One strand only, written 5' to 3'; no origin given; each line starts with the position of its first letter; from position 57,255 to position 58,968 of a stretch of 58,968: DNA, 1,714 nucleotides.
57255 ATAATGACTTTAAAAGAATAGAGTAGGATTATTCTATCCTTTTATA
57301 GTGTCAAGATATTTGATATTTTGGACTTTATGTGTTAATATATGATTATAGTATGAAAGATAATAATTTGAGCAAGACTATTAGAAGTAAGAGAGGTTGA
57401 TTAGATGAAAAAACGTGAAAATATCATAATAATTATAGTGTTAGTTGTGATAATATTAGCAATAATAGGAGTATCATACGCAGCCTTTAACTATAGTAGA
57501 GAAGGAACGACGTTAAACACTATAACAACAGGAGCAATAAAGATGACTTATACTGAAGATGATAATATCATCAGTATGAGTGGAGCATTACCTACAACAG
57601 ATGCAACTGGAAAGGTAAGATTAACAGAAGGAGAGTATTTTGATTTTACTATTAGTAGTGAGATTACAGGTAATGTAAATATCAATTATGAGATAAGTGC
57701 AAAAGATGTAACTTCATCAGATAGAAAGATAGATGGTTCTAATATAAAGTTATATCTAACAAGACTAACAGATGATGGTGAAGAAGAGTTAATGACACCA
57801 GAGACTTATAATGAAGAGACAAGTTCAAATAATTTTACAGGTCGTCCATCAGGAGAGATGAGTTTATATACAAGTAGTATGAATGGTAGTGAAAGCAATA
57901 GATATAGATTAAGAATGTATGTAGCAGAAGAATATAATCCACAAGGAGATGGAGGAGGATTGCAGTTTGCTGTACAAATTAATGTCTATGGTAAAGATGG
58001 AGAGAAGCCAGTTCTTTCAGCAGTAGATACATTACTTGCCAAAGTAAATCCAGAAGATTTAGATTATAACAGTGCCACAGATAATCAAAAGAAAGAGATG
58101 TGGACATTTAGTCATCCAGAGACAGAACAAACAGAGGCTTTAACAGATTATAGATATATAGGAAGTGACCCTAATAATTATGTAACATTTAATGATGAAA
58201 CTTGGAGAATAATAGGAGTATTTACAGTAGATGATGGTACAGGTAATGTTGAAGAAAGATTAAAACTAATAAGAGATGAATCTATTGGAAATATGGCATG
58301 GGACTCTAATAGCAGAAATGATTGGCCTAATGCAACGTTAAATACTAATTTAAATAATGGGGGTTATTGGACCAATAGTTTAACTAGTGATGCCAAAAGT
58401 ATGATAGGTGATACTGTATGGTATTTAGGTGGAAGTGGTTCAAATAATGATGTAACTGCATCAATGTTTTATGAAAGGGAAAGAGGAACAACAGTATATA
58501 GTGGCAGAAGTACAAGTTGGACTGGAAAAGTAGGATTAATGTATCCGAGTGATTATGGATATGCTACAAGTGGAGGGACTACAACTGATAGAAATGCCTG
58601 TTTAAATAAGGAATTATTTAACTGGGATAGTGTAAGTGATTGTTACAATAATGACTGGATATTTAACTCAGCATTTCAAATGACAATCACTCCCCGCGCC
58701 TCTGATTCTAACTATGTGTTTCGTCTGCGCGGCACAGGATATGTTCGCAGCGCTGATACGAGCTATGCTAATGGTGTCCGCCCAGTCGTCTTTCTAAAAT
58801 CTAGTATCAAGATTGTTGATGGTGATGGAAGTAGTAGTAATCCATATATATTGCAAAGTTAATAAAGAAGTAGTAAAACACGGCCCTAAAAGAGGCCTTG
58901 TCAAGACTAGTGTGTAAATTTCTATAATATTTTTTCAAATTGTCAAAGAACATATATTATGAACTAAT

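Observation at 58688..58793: Abrupt GC-rich, adenine-poor, CGN-codon patch at the 3' end of a secreted-protein gene: candidate DGR variable region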

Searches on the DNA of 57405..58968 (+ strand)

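Call 81: search_rna_families(source=window, start=58300, end=58968, threshold=evalue, max_evalue=1)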
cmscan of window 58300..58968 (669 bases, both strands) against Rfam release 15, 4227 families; matches with E-value up to 1: 1.
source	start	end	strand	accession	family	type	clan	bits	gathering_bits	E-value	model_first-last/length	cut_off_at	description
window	58872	58956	-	RF02428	SpF11_sRNA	Gene; sRNA;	-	23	54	0.51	1-95/95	no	Streptococcus sRNA SpF11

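Call 83: search_rna_families(source=L073, start=6900, end=7900, threshold=evalue, max_evalue=1)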
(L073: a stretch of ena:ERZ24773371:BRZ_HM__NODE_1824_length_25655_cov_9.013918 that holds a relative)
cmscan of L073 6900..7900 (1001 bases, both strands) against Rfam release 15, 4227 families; matches with E-value up to 1: 2.
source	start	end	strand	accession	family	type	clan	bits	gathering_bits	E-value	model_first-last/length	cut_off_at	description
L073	7796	7849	+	RF03735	mir-1502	Gene; miRNA;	-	24.4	66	0.25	1-59/59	no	mir-1502 microRNA precursor family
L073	7731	7799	-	RF02661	icaR_5p_UTR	Cis-reg;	-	24.2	88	0.25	1-75/75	no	icaR 5' UTR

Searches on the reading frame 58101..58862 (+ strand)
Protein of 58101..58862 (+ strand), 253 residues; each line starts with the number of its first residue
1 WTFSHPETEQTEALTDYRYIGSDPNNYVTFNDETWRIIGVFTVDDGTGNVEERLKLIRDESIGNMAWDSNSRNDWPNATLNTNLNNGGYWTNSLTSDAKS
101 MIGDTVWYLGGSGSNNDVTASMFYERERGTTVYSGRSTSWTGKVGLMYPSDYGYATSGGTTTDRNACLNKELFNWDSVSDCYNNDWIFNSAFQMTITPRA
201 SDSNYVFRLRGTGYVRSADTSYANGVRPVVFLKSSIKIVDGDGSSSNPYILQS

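Call 25: search_protein_families(library=pfam, proteins=[window:58101-58862:+], max_evalue=0.5)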
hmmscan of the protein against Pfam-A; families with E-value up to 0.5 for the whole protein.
window:58101-58862:+ (253 aa): 1 family
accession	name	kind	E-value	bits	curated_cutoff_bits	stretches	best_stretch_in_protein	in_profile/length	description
PF19789.6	DUF6273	-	0.087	13.1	23.5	0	67-233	25-171/172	Domain of unknown function (DUF6273)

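Call 53: predict_structure(alignment_id=A3)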
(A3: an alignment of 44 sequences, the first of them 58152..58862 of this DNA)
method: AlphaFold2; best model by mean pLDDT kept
length: 236 residues; sequences in the alignment: 44
mean_pLDDT: 89.4   pTM: 0.88
mean pLDDT of the five models: 89.4, 86.1, 85.3, 79.4, 74.8
residues with pLDDT >= 90: 169; 70-90: 48; 50-70: 15; < 50: 4
segments of 3 or more residues with pLDDT < 50: 3-5
pLDDT, mean of each block of 10 residues (from residue 1): 59 93 93 95 92 91 95 95 97 92 94 93 97 87 80 87 71 81 94 87 93 96 90 93
secondary structure, 60 per line:
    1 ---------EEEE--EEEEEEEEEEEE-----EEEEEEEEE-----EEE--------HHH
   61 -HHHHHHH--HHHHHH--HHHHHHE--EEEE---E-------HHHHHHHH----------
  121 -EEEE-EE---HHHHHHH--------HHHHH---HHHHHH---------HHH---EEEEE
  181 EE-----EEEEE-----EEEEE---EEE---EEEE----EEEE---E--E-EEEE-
elements in order: E10-13 E16-27 E33-41 E47-49 H62-68 H71-76 H79-84 E88-91 H103-110 E122-125 H132-138 H147-151 H155-160 E176-182 E188-192 E198-202 E206-208 E212-215 E220-223 E232-235

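Call 55: fold_search(model_id=the predicted structure, library=pdb)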
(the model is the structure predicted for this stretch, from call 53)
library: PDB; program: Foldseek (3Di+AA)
matches with E <= 10: 256; with E <= 0.001: 1
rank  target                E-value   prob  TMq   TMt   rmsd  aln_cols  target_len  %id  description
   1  9qa6                  1.5e-09  1.00  0.59  0.19   7.1       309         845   16  Cryo-EM structure of Thomasclavelia ramosa IgA peptidase (IgAse) active site mutant (S32-N876) (released 2025-06-25)
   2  6rk3_MODEL_1_A        2.1e-02  0.08  0.13  0.16  20.4       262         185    9  Solution structure of the ribosome Elongation Factor P (EF-P) from Staphylococcus aureus (released 2020-03-11)
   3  8q4e_A                2.5e-01  0.25  0.18  0.31  10.0        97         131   13  Structure of Legionella pneumophila Lcl C-terminal domain (released 2023-12-27)
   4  1iz6_C                4.6e-01  0.21  0.12  0.19   4.2        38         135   24  Crystal Structure of Translation Initiation Factor 5A from Pyrococcus Horikoshii (released 2003-01-28)
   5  9a6x_B                6.3e-01  0.02  0.12  0.15  19.3       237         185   10  Integrative model of PTAS-EFP by crosslinking MS and deep learning (released 2024-09-18)
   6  7oyd_t                8.7e-01  0.15  0.11  0.18   4.2        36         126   19  Cryo-EM structure of a rabbit 80S ribosome with zebrafish Dap1b (released 2022-07-20)
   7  1oz7_B                9.8e-01  0.14  0.17  0.31   7.5        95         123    8  Crystal structure of Echicetin from the venom of Indian saw-scaled viper (Echis carinatus) at 2.4 resolution (released 2003-12-30)
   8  4j6q                  1.1e+00  0.15  0.12  0.20   2.5        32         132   22  Crystal structure of calcium2+-free wild-type CD23 lectin domain (crystal form G) (released 2013-08-28)
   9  8umo_J                1.1e+00  0.08  0.10  0.19   3.5        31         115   10  Murine CD94-NKG2A receptor in complex with Qa-1b presenting AMAPRTLLL (released 2024-01-17)
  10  3tre                  1.2e+00  0.16  0.13  0.22   3.7        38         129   21  Structure of a translation elongation factor P (efp) from Coxiella burnetii (released 2011-09-28)
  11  5j3b_B                1.3e+00  0.16  0.13  0.16   3.7        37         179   24  Structure of translation elongation factor P from Acinetobacter baumannii (released 2016-05-04)
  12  6ha1_D                1.4e+00  0.01  0.11  0.12  18.3       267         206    8  Cryo-EM structure of a 70S Bacillus subtilis ribosome translating the ErmD leader peptide in complex with telithromyci (released 2018-08-29)
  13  4iop_B                1.5e+00  0.15  0.11  0.21   1.8        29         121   21  Crystal structure of NKp65 bound to its ligand KACL (released 2013-07-17)
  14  8wib_F                1.5e+00  0.01  0.11  0.12  18.9       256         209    8  Cryo- EM structure of Mycobacterium smegmatis 70S ribosome, E- tRNA and RafH. (released 2024-02-28)
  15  1egg_B                1.6e+00  0.13  0.12  0.19   2.7        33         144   15  STRUCTURE OF A C-TYPE CARBOHYDRATE-RECOGNITION DOMAIN (CRD-4) FROM THE MACROPHAGE MANNOSE RECEPTOR (released 2000-08-30)
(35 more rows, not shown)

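Call 58: fold_search(model_id=the predicted structure, library=viral)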
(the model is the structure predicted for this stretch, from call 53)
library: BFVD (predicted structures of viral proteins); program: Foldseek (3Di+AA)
matches with E <= 10: 302; with E <= 0.001: 26
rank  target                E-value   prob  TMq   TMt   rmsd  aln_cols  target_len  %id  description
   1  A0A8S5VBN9            4.1e-10  1.00  0.57  0.43   7.9       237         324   16  DUF6273 domain-containing protein [Myoviridae sp. ctbEa13]
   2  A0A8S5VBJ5            3.7e-09  1.00  0.57  0.52   8.0       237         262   12  ATP-binding sugar transporter [Myoviridae sp. ctbEa13]
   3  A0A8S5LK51            7.4e-09  1.00  0.54  0.36   6.5       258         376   14  DUF6273 domain-containing protein [Siphoviridae sp. ctnhN1]
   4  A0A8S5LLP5            3.1e-08  1.00  0.52  0.19   6.5       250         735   16  Interferon alpha/beta receptor 1, Interferon I interferon signaling complex [Siphoviridae sp. ctvok7]
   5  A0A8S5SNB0            1.3e-07  1.00  0.49  0.70   5.7       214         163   11  DUF6273 domain-containing protein [Siphoviridae sp. ctCb814]
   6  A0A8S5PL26            3.6e-07  1.00  0.50  0.25   7.8       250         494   15  DUF6273 domain-containing protein [Siphoviridae sp. ctOSJ35]
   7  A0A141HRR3            4.1e-07  1.00  0.57  0.11   9.7       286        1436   17  (no name in the UniProt tables at hand)
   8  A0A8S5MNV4            5.2e-07  1.00  0.56  0.63   8.0       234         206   16  DUF6273 domain-containing protein [Myoviridae sp. ctI7W9]
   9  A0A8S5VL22            5.2e-07  1.00  0.56  0.20   6.7       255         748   11  (no name in the UniProt tables at hand)
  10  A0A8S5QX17            6.3e-07  1.00  0.43  0.19   9.1       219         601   18  Concanavalin A-like lectin/glucanase superfamily protein [Siphoviridae sp. ctcuE16]
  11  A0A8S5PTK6            7.6e-07  1.00  0.49  0.28   8.4       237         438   16  Uncharacterized protein [Myoviridae sp. ctzS633]
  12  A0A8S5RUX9            8.7e-07  1.00  0.51  0.23   8.7       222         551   14  (no name in the UniProt tables at hand)
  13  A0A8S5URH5            1.1e-06  1.00  0.53  0.40   8.2       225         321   12  Uncharacterized protein [Myoviridae sp. ctsIb3]
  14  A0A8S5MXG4            1.5e-05  1.00  0.52  0.21   9.6       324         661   12  DUF6273 domain-containing protein [Siphoviridae sp. ct91l7]
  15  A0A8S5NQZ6            2.0e-05  1.00  0.55  0.25   8.0       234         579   12  Tail sheath protein [Myoviridae sp. ctj3P51]
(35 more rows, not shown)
